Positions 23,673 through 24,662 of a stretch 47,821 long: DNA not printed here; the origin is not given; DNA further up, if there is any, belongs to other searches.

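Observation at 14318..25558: Composite glycan-tailoring island joining a C-P (phosphonate) pathway, a nonulosonic-acid pathway and two unrelated activation/transfer systems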

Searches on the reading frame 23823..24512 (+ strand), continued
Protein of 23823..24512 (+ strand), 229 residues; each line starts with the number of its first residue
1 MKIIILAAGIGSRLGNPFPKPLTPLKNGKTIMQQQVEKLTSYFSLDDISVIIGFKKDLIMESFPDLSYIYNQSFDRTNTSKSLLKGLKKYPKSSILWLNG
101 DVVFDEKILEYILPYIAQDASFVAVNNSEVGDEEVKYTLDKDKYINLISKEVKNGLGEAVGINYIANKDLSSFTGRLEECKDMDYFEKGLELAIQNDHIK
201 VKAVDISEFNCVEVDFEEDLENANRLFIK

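Call 97: fold_search(model_id=the predicted structure, library=pdb)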
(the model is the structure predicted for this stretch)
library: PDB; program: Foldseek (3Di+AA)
matches with E <= 10: 1358; with E <= 0.001: 766
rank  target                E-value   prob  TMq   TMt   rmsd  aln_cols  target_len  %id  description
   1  6pd1_C                2.5e-15  1.00  0.81  0.32   2.9       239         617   23  PntC-AEPT: fusion protein of phosphonate-specific cytidylyltransferase and 2-aminoethylphosphonate (AEP) transaminase  (released 2019-08-07)
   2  6pd2_C                2.8e-15  1.00  0.83  0.33   2.8       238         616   24  PntC-AEPT: fusion protein of phosphonate-specific cytidylyltransferase and 2-aminoethylphosphonate (AEP) transaminase  (released 2019-08-07)
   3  1jyk                  2.8e-15  1.00  0.81  0.81   3.0       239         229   19  Catalytic Mechanism of CTP:phosphocholine Cytidylyltransferase from Streptococcus pneumoniae (LicC) (released 2002-02-22)
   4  6pd1_B                3.0e-15  1.00  0.82  0.32   2.7       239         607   22  PntC-AEPT: fusion protein of phosphonate-specific cytidylyltransferase and 2-aminoethylphosphonate (AEP) transaminase  (released 2019-08-07)
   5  4mnd                  3.9e-15  1.00  0.77  0.45   2.9       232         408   20  Crystal structure of Archaeoglobus fulgidus IPCT-DIPPS bifunctional membrane protein (released 2014-07-02)
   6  6pd2_D                5.7e-15  1.00  0.82  0.32   2.6       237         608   22  PntC-AEPT: fusion protein of phosphonate-specific cytidylyltransferase and 2-aminoethylphosphonate (AEP) transaminase  (released 2019-08-07)
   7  6pd1_D                7.4e-15  1.00  0.82  0.33   2.6       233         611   23  PntC-AEPT: fusion protein of phosphonate-specific cytidylyltransferase and 2-aminoethylphosphonate (AEP) transaminase  (released 2019-08-07)
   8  6pd1_A                8.9e-15  1.00  0.82  0.32   2.7       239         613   22  PntC-AEPT: fusion protein of phosphonate-specific cytidylyltransferase and 2-aminoethylphosphonate (AEP) transaminase  (released 2019-08-07)
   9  6pd2_A                2.2e-14  1.00  0.82  0.32   2.8       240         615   23  PntC-AEPT: fusion protein of phosphonate-specific cytidylyltransferase and 2-aminoethylphosphonate (AEP) transaminase  (released 2019-08-07)
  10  5vmk_A                3.0e-14  1.00  0.80  0.43   2.9       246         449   19  Crystal structure of a bifunctional GlmU UDP-N-acetylglucosamine diphosphorylase/glucosamine-1- phosphate N-acetyltran (released 2017-05-24)
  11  4ac3                  5.1e-14  1.00  0.82  0.43   2.6       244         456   14  S.pneumoniae GlmU in complex with an antibacterial inhibitor (released 2012-02-15)
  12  5z0a_A                5.8e-14  1.00  0.80  0.48   2.7       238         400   21  ST0452(Y97N)-GlcNAc binding form (released 2018-10-31)
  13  2xme_E                5.8e-14  1.00  0.72  0.79   3.4       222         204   21  The X-ray structure of CTP:inositol-1-phosphate cytidylyltransferase from Archaeoglobus fulgidus (released 2011-05-04)
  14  2xme_F                7.5e-14  1.00  0.72  0.79   3.2       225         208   20  The X-ray structure of CTP:inositol-1-phosphate cytidylyltransferase from Archaeoglobus fulgidus (released 2011-05-04)
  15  1hv9_A                9.1e-14  1.00  0.79  0.43   3.1       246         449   17  STRUCTURE OF E. COLI GLMU: ANALYSIS OF PYROPHOSPHORYLASE AND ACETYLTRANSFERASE ACTIVE SITES (released 2001-02-21)
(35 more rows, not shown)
